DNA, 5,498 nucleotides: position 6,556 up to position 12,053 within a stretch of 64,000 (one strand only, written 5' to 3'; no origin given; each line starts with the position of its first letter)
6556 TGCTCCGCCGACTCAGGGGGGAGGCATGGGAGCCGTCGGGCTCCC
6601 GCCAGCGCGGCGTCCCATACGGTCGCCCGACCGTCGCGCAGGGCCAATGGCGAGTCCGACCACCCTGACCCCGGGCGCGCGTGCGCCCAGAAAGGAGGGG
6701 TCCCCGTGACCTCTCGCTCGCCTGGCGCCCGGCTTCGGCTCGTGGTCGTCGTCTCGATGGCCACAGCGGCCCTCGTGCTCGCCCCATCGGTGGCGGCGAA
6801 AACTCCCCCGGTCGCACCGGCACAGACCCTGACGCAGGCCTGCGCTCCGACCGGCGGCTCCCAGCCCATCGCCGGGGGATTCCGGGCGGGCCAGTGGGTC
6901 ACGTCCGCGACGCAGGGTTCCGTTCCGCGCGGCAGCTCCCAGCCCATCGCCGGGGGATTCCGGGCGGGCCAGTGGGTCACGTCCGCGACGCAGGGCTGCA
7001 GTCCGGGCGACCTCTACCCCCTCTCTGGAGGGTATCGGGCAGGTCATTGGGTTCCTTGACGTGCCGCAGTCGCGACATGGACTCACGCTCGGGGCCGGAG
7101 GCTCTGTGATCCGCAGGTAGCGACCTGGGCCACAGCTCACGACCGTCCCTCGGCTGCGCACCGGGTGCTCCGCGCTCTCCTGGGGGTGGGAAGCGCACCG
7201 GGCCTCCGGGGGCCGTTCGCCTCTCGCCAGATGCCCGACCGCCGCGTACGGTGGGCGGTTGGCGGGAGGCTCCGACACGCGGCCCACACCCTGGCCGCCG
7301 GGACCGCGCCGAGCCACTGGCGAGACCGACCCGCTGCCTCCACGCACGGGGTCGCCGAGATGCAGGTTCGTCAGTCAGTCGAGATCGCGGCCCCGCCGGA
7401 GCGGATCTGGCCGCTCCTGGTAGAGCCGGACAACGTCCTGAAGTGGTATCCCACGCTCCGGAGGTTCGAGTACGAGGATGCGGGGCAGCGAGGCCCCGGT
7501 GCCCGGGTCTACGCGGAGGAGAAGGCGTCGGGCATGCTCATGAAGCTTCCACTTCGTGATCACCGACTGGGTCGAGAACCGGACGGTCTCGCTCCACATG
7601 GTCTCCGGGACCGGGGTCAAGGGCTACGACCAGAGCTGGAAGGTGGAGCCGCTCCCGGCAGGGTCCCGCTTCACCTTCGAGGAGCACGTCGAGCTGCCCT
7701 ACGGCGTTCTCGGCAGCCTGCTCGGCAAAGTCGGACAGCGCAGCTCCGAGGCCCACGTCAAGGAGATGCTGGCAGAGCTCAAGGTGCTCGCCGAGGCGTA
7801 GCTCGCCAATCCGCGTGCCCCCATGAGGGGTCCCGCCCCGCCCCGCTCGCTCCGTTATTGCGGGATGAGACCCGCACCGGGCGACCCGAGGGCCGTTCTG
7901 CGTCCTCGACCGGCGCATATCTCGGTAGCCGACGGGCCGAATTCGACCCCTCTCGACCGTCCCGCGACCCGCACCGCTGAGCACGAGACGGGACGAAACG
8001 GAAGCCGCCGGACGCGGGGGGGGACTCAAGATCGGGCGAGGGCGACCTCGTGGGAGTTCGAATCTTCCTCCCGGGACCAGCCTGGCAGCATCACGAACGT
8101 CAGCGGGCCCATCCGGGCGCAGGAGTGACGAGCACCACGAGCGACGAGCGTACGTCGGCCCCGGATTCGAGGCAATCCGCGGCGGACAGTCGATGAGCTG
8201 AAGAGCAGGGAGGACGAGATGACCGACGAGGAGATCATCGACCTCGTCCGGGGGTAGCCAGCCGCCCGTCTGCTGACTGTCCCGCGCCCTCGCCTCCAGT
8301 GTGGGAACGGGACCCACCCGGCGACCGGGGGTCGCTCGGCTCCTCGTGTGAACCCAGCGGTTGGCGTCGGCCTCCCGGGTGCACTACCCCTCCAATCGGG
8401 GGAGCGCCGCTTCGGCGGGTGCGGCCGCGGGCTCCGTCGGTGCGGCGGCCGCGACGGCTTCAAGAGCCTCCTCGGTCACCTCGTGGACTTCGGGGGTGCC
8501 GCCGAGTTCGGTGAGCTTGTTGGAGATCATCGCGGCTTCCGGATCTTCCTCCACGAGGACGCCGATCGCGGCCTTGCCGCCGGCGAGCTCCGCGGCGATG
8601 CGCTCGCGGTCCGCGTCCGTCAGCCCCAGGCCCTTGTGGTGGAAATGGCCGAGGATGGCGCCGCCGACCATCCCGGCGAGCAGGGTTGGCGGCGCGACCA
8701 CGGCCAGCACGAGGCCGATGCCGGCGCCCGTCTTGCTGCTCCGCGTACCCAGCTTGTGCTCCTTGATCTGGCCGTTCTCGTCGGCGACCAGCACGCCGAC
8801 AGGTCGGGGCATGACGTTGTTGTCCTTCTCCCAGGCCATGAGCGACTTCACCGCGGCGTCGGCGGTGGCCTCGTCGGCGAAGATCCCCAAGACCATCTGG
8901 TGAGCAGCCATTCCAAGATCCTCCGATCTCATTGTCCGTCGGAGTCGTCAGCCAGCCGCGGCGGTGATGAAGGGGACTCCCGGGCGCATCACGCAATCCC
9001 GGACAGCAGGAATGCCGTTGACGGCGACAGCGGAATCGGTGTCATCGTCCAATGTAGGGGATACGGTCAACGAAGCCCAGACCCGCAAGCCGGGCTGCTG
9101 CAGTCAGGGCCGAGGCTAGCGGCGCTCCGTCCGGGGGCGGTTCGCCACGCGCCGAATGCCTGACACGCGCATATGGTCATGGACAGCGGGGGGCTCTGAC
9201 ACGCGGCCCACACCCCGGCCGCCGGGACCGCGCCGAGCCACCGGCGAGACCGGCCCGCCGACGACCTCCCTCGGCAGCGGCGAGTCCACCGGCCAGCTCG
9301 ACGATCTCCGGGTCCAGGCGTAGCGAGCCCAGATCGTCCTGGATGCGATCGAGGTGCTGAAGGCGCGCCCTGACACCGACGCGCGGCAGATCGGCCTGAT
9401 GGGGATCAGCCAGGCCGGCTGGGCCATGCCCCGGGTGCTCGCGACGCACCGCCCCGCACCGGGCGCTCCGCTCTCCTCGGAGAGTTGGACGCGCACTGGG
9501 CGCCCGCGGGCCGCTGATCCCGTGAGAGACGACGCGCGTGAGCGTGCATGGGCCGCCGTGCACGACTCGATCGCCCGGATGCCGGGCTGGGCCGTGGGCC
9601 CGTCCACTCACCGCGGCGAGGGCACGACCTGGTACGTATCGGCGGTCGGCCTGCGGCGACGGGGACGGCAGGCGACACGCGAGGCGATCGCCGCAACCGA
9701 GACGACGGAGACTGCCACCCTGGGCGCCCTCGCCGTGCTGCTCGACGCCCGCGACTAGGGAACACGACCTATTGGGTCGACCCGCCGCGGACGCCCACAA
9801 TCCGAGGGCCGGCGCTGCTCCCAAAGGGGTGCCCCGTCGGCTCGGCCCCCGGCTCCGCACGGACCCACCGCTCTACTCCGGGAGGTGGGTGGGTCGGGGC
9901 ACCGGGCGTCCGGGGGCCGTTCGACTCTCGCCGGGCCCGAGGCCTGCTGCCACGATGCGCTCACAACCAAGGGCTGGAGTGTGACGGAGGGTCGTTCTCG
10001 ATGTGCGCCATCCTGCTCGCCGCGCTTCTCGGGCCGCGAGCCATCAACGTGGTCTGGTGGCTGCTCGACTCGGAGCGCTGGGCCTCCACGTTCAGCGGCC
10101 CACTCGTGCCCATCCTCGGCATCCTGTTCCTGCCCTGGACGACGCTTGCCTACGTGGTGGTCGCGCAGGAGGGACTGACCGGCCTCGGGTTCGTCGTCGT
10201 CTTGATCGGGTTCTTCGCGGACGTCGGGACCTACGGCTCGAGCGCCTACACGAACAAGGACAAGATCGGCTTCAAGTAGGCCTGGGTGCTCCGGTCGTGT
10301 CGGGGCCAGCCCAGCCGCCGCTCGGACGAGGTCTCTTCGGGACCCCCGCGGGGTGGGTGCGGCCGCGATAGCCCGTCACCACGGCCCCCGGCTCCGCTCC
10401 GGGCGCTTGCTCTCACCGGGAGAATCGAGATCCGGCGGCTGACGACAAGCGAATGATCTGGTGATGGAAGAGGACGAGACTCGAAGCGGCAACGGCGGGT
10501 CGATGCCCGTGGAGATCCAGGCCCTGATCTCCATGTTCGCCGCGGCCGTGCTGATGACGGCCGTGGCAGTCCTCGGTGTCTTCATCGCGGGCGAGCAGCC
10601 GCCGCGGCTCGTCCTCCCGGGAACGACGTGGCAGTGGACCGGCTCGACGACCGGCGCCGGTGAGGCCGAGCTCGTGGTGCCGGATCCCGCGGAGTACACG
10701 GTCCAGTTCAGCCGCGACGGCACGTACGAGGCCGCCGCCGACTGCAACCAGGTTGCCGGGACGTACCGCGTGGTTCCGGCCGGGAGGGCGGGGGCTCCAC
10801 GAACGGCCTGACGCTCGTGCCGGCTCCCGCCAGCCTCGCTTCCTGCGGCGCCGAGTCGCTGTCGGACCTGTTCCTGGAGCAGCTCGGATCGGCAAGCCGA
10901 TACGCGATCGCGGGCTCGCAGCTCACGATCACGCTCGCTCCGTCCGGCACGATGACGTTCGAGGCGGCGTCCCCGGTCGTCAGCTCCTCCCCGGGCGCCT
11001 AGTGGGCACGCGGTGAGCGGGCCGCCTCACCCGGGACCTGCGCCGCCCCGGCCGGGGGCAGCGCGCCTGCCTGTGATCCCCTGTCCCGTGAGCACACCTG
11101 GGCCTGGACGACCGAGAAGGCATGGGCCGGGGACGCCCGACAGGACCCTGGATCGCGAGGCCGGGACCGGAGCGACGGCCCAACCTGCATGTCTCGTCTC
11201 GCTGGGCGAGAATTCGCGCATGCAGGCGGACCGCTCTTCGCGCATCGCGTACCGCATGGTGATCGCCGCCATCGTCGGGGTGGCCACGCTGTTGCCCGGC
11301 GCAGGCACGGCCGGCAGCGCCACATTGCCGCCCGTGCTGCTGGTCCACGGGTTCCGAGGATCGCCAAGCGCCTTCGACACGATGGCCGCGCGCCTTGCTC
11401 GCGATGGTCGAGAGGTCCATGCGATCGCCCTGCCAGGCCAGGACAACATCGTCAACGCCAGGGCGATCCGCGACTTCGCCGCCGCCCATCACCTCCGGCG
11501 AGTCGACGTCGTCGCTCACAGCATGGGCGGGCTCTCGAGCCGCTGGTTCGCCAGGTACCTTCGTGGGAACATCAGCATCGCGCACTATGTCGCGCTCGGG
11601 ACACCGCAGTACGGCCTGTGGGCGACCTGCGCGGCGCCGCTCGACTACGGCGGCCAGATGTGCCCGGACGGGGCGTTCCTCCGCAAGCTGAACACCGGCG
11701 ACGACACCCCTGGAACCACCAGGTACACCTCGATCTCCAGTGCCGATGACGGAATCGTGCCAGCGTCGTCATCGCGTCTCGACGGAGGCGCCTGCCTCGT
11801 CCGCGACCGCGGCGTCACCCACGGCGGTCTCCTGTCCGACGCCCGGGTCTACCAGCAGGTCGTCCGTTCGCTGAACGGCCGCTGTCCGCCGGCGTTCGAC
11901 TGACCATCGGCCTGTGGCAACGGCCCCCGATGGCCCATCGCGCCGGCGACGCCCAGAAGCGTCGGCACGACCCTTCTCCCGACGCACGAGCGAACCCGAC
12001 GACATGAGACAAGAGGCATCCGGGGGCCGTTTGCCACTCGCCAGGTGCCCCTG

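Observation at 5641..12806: Array of seven same-strand promoter plus structured-leader modules in front of unrelated exported/membrane protein genes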

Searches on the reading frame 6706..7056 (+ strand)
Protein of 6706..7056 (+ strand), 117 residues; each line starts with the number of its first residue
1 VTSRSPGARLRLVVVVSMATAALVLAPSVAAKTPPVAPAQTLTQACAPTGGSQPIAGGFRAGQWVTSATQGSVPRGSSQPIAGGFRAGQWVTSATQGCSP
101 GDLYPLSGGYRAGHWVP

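Call 28: search_protein_families(library=pfam, proteins=[window:6706-7056:+], max_evalue=0.01)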
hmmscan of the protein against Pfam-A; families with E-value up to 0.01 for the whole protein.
seq(117 aa): 0 families

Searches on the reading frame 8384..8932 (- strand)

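Call 28: search_protein_families(library=pfam, proteins=[window:8384-8932:-], max_evalue=0.01)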
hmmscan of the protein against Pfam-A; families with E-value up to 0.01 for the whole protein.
window:8384-8932:- (182 aa): 1 family
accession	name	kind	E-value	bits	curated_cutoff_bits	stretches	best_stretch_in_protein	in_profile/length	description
PF06897.17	DUF1269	-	0.0023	18.7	26.9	1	68-146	3-81/100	Protein of unknown function (DUF1269)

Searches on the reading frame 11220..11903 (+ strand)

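Call 28: search_protein_families(library=pfam, proteins=[window:11220-11903:+], max_evalue=0.01)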
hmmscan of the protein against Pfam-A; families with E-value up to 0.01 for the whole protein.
window:11220-11903:+ (227 aa): 10 families
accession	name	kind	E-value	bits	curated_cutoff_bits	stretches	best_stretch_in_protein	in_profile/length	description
PF12697.13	Abhydrolase_6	-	9e-10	40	26.3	1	39-135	1-94/217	Alpha/beta hydrolase family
PF00561.26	Abhydrolase_1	-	2.5e-07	31.1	25.8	1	37-128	1-102/245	alpha/beta hydrolase fold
PF06028.17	DUF915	-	9.2e-06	25.6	22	0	37-65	12-41/255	Alpha/beta hydrolase of unknown function (DUF915)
PF07819.20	PGAP1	-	0.0002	21.6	24.3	1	88-130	86-129/233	PGAP1-like alpha/beta domain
PF12146.15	Hydrolase_4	-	0.00026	20.8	27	0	39-107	7-90/239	Serine aminopeptidase, S33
PF01674.24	Lipase_2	-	0.00038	20.5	20.3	0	93-181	75-179/219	Lipase (class 2)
PF05057.20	DUF676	-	0.00076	19.5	20.3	0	83-135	66-130/217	Putative serine esterase (DUF676)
PF24096.1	DUF7379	-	0.00089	19.7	33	0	79-132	53-114/191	Domain of unknown function (DUF7379)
PF12695.13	Abhydrolase_5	-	0.0017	18.6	27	1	41-112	4-76/164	Alpha/beta hydrolase family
PF02089.21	Palm_thioest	-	0.0049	17.1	26.8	0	38-136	1-116/254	Palmitoyl protein thioesterase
